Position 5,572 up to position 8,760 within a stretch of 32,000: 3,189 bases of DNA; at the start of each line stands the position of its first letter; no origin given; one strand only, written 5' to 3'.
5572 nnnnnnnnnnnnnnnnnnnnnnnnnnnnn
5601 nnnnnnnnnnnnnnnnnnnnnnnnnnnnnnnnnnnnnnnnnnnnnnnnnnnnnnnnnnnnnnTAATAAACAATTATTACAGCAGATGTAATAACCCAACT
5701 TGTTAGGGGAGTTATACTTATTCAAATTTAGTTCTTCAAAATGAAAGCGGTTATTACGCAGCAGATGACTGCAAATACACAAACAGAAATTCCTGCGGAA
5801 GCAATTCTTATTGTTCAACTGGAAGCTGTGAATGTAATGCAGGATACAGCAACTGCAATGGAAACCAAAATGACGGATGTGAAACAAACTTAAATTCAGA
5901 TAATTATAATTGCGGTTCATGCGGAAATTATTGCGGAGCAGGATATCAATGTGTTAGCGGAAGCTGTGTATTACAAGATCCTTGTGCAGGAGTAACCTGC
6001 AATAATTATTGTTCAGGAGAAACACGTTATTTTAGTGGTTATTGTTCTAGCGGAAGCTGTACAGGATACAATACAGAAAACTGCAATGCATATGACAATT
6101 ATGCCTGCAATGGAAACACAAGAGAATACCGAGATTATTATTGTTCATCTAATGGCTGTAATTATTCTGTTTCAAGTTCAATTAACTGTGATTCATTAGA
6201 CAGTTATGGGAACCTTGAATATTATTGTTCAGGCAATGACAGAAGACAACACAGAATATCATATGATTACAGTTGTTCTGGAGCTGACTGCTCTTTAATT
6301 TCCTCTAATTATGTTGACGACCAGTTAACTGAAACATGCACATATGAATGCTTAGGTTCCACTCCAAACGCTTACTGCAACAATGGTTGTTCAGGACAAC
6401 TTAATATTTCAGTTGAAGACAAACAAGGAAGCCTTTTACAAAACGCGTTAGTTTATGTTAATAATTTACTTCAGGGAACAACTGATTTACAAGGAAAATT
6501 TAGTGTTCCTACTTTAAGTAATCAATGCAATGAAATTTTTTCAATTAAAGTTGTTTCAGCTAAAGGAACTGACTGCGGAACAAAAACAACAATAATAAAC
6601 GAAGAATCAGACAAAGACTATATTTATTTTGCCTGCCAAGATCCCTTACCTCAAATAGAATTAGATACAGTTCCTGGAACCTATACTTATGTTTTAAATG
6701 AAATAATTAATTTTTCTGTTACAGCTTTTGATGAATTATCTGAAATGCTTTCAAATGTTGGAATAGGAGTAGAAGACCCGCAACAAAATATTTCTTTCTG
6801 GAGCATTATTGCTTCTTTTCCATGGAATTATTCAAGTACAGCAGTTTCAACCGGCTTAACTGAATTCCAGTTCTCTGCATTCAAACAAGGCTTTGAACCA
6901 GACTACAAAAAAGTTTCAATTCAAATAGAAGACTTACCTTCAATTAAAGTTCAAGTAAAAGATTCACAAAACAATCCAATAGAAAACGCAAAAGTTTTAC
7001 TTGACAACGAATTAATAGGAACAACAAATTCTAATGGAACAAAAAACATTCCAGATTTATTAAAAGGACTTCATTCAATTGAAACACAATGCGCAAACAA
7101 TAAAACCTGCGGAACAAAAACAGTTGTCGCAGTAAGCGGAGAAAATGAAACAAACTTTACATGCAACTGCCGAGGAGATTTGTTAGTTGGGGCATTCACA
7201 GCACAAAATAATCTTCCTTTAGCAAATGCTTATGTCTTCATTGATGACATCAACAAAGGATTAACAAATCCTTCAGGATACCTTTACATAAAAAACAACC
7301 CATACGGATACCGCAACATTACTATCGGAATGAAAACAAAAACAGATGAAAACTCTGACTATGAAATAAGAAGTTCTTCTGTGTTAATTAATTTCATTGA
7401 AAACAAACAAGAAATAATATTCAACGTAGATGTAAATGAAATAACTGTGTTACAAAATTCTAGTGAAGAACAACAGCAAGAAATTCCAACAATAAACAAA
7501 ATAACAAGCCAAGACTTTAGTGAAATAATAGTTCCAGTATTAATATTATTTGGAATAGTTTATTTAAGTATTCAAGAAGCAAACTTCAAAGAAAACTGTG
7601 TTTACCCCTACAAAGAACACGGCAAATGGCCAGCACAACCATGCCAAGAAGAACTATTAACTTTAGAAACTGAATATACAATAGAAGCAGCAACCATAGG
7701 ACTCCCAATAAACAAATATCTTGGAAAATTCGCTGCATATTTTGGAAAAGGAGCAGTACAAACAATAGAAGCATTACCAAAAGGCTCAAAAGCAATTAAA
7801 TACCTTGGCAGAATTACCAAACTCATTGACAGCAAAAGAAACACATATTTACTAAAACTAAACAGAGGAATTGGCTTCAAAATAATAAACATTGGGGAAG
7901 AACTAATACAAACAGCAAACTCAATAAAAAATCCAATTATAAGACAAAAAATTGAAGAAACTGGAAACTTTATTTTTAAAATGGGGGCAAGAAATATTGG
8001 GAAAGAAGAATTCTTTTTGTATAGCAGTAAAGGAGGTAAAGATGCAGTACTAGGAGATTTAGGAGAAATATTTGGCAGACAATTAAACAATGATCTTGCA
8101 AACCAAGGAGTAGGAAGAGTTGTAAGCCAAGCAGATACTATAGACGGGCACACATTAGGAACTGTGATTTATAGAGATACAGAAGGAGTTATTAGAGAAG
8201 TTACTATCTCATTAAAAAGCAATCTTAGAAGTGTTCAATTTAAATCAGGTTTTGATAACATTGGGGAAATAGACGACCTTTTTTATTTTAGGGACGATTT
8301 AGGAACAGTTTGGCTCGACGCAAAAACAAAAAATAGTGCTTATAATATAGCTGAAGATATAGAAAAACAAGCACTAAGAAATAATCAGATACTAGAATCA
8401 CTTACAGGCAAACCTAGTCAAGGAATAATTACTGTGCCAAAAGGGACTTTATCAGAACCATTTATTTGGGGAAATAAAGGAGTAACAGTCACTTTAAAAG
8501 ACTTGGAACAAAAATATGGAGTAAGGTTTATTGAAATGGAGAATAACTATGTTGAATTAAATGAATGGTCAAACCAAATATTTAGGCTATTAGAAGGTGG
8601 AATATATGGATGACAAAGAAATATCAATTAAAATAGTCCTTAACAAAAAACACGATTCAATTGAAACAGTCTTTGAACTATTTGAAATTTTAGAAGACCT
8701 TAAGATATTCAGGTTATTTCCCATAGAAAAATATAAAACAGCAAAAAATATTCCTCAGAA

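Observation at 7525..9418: Polymorphic-toxin-like module: post-TM C-terminal domain with a PD-(D/E)xK nuclease-like signature, coupled to a small cytoplasmic ORF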

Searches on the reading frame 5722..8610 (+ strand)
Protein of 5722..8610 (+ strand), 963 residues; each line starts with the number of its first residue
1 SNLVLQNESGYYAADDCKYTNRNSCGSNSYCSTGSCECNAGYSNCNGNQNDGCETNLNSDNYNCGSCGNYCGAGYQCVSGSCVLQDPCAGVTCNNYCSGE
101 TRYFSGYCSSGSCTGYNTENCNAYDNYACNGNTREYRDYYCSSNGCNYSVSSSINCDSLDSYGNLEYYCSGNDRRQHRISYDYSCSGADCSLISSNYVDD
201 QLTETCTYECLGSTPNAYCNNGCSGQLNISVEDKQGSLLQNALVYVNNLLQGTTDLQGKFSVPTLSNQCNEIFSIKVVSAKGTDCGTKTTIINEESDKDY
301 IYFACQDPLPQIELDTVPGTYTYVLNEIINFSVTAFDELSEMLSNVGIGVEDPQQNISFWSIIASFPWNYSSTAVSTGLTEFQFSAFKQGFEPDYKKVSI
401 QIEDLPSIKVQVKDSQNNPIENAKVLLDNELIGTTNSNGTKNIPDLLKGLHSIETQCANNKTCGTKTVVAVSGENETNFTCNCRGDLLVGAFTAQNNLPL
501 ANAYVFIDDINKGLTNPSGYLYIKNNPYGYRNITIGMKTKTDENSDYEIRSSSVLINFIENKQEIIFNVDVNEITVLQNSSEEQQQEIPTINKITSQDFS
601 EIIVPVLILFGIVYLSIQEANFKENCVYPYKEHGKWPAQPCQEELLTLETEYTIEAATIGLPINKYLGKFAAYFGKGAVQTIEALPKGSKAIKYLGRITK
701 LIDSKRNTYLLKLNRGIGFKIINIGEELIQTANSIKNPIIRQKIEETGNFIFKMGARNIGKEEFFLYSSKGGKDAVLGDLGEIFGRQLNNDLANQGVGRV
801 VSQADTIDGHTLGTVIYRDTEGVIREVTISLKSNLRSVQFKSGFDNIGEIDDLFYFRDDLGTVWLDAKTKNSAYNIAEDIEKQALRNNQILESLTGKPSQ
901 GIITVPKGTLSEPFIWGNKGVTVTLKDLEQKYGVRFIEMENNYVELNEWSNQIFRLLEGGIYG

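Call 6: search_protein_families(library=pfam, proteins=[window:5722-8610:+], max_evalue=1)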
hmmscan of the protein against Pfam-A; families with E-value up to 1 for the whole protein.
window:5722-8610:+ (963 aa): 7 families
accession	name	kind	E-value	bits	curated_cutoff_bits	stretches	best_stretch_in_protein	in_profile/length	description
PF13620.12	CarboxypepD_reg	-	2.4e-09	37.8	32.3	1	407-477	1-77/82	Carboxypeptidase regulatory-like domain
PF13715.12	CarbopepD_reg_2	-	1.1e-06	29.1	32.2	3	411-478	4-73/88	CarboxypepD_reg-like domain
PF02369.22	Big_1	-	0.00042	20.8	34.9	1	408-439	21-60/93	Bacterial Ig-like domain (group 1)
PF17789.7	MG4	-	0.011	16.3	24.7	0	405-442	14-57/95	Macroglobulin domain MG4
PF18565.7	Glyco_hydro2_C5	-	0.011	16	32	1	392-442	4-54/103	Glycoside hydrolase family 2 C-terminal domain 5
PF23374.1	Fn3_arc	-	0.043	14.3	28.9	0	409-440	24-55/78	Archaeal fibronectin-III type-like domain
PF11974.14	bMG3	-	0.15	12.4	34.9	0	248-283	42-76/103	Bacterial alpha-2-macroglobulin MG3 domain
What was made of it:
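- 6745..7515 (+): Membrane-proximal ectodomain. This is the start of the database gene call P0002 (622 aa). It contains a CarboxypepD_reg-like beta-sandwich at about 6940-7152. Pfam PF13620, E 2.4e-9 (call 6).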

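Call 7: search_protein_families(library=ncbifam, proteins=[window:5722-8610:+], max_evalue=1)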
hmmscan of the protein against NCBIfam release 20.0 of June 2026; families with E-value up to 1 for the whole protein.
window:5722-8610:+ (963 aa): 0 families

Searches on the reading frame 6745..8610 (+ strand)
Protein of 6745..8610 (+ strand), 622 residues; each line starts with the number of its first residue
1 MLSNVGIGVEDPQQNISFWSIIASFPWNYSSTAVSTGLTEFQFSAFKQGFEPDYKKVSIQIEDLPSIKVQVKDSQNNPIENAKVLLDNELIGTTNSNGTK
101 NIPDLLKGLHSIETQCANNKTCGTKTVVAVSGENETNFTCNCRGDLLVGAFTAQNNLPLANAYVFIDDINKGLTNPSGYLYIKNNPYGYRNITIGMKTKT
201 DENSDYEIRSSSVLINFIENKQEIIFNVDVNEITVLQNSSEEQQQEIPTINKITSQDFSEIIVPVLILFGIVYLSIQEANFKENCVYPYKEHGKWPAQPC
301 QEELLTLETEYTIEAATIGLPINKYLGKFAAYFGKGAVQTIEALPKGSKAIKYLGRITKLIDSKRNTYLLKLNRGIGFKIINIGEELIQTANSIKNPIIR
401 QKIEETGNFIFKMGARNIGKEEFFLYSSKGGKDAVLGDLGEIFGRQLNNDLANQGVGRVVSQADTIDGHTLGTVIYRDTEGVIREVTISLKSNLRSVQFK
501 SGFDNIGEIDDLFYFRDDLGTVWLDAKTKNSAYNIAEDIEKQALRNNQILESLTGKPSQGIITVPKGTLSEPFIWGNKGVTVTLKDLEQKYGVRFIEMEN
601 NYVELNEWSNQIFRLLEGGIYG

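Call 15: list_cluster_members(proteins=[P0001, window:6745-8610:+, window:9748-10362:+])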
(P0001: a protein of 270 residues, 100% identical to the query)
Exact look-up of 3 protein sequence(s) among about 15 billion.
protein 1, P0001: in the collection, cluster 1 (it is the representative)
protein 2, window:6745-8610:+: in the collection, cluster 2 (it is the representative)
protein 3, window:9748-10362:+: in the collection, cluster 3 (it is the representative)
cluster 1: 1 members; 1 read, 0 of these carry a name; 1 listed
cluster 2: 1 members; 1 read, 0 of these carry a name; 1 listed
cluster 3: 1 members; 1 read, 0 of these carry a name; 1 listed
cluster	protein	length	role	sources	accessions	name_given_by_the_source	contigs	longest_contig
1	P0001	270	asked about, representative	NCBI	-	-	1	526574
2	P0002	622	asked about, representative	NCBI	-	-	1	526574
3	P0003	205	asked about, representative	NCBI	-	-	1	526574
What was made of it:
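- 6745..7515 (+): P0002 is in the collection (call 15).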

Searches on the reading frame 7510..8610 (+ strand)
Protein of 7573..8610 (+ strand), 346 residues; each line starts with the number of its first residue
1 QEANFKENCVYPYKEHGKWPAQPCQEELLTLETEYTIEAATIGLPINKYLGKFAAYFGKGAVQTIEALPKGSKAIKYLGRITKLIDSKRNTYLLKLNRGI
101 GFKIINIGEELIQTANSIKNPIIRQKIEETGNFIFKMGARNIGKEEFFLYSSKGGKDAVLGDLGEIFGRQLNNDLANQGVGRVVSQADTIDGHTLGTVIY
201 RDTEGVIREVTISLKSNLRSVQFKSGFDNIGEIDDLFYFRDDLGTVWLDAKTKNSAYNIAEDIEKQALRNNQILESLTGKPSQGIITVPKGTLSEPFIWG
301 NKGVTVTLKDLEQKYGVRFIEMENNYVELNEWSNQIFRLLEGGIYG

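Call 6: search_protein_families(library=pfam, proteins=[window:7573-8610:+], max_evalue=1)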
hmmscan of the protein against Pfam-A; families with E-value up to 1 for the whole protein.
window:7573-8610:+ (346 aa): 0 families

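Call 7: search_protein_families(library=ncbifam, proteins=[window:7573-8610:+], max_evalue=1)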
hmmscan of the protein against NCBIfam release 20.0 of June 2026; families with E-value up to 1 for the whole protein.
window:7573-8610:+ (346 aa): 1 family
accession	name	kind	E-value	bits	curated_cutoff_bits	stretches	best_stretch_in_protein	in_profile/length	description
TIGR03799.1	NOD_PanD_pyr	equivalog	0.2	10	606.1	1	118-193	346-419/522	pyridoxal-dependent aspartate 1-decarboxylase PanP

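Call 8: find_homologous_proteins(query=window:7573-8610:+, max_evalue=0.01)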
Query window:7573-8610:+: 2670 candidates shared short words with the query, none scored E <= 0.01.
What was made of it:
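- Tried and rejected: The word-index homologue search with the tail found nothing (call 8).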

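Call 9: search_solved_structures(query=window:7573-8610:+, max_evalue=10)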
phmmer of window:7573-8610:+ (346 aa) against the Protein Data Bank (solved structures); distinct sequences matched with E-value up to 10: 0.
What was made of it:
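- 7573..8019 (+): Tail subdomain 1 (residues 1-149). It has a conserved Cys pair just after the membrane (C9 and C24), PY..KW, and E.hP.GS..I.YhG. No family is recognised. No Pfam, NCBIfam or PDB hit (calls 6, 7, 9).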

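Call 17: search_protein_representatives(protein=window:7573-8610:+)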
Query: 346 residues. Proteins with E-value up to 0.001 (for the whole library): 6; up to 1e-10: 3; up to 1e-30: 1. The best 6 are listed.
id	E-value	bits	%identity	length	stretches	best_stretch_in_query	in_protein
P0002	1.8e-227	770.5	100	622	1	1-346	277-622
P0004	6.4e-16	75.0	34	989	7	183-256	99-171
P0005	8.3e-13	64.8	28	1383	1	4-295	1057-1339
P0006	1.8e-05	40.6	30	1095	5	197-259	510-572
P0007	3.0e-05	39.9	32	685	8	223-255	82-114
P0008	9.6e-04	35.0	32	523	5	222-253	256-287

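Call 22: find_homologous_proteins(query=A1, max_evalue=0.01)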
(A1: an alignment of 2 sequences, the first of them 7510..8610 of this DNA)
Query A1 (2 sequences) (367 aa, profile of the alignment): 1 proteins with E <= 0.01 among 7462 candidates.
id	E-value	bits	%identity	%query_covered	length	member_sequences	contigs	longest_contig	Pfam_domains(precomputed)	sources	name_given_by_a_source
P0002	3.6e-202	689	100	100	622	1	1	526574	PF13620.13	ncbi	-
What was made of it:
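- Tried and rejected: With the two-sequence profile it found only the query's own protein (call 22).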

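Call 23: predict_structure(protein=window:7573-8610:+)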
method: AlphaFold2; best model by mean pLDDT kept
length: 346 residues; sequences in the alignment: 1
mean_pLDDT: 35.3   pTM: 0.23
mean pLDDT of the five models: 35.3, 35.0, 33.1, 30.1, 28.8
residues with pLDDT >= 90: 0; 70-90: 4; 50-70: 28; < 50: 314
segments of 3 or more residues with pLDDT < 50: 1-264, 269-271, 273-285, 299-303, 322-346
pLDDT, mean of each block of 10 residues (from residue 1): 33 38 31 25 28 30 29 27 29 28 32 34 39 31 28 32 38 37 33 36 37 30 27 26 31 35 48 40 49 58 58 59 37 31 30
secondary structure, 60 per line:
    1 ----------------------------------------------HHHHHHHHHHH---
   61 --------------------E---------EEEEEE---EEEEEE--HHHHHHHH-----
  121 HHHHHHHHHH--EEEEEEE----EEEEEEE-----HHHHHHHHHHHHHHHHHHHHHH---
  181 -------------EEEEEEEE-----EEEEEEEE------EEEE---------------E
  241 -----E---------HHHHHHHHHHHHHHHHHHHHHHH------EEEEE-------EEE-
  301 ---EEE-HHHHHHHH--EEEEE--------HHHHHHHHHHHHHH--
elements in order: H47-57 E91-96 E100-105 H108-115 H121-130 E133-139 E144-150 H156-177 E194-201 E207-214 E221-224 H256-278 E285-289 E297-299 E304-306 H308-315 E318-322 H331-344

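Call 24: find_related_loci(query=A1, collection=genome_contigs, flank=10000)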
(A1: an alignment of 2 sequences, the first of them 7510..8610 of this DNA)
Query A1 (367 aa) in genome_contigs; peptide patterns used: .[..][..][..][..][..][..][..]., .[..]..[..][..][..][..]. (x = any residue, [..] = any of these).
38 stretches matched a pattern, but none encodes a relative of the query by tblastn (E <= 1e-3).

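Call 25: find_related_loci(query=A1, collection=metagenome_contigs, flank=10000)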
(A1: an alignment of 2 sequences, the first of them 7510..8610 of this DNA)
Query A1 (367 aa) in metagenome_contigs; peptide patterns used: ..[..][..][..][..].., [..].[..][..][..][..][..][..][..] (x = any residue, [..] = any of these).
322 stretches matched a pattern; 2 encode a relative of the query (tblastn E <= 1e-3); 2 distinct loci.
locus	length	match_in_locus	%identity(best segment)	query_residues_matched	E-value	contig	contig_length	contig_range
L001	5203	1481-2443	26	22-361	1e-22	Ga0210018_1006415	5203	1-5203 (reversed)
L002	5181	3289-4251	26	22-361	1e-22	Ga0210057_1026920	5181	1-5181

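Call 33: search_protein_families(library=pfam, proteins=[L001:2475-3014:+], max_evalue=10)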
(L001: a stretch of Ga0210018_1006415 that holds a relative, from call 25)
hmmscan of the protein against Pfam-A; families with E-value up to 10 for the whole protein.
L001:2475-3014:+ (180 aa): 0 families
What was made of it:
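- On SPEARE / giant anchored DPANN proteins: Pfam finds no ATPase or helicase family in the tail or in the 270-aa ORF (calls 6, 33).
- There is no match to any Tox-REase or Imm family in Pfam (calls 6, 33).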

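Call 34: search_protein_families(library=padloc, proteins=[window:7573-8610:+, L001:2475-3014:+], max_evalue=10)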
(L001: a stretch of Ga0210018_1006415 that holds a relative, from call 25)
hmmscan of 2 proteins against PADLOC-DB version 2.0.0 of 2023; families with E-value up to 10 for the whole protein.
window:7573-8610:+ (346 aa): 0 families

L001:2475-3014:+ (180 aa): 0 families

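Call 58: search_protein_families(library=phrogs, proteins=[window:7573-8610:+, L001:2475-3014:+], max_evalue=10)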
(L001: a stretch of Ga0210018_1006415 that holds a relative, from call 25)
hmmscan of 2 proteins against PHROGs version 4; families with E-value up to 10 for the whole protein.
window:7573-8610:+ (346 aa): 0 families

L001:2475-3014:+ (180 aa): 3 families
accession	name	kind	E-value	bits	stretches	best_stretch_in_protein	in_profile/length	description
phrog_35963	-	unknown function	0.026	15.7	1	33-59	101-127/147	-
phrog_26195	-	unknown function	0.071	14.4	1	33-98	53-111/114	-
phrog_7199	-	DNA, RNA and nucleotide metabolism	0.43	11.4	1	55-75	6-26/62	RNA polymerase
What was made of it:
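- Tried and rejected: Pfam, NCBIfam, PADLOC and PHROGs gave no credible family for the tail of either protein or for either downstream ORF (calls 6, 7, 33, 34, 58).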

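Call 71: search_protein_families(library=pfam, proteins=[L001:3014-5203:+], max_evalue=0.01)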
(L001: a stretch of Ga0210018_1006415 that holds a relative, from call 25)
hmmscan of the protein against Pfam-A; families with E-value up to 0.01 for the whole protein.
L001:3014-5203:+ (730 aa): 1 family
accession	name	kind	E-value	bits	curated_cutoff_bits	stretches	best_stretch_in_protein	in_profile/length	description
PF00082.27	Peptidase_S8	-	8.3e-59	199.7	21.8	1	146-414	1-288/288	Subtilase family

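Call 78: search_dna_similar(query=window:7573-8610:+, collection=plasmids, mode=protein, max_evalue=0.01, max_rows=10)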
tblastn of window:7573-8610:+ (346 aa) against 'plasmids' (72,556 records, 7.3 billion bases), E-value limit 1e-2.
No match.

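Call 79: search_dna_similar(query=window:7573-8610:+, collection=phages, mode=protein, max_evalue=0.01, max_rows=10)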
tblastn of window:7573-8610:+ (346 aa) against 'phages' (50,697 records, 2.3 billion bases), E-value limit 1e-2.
No match.
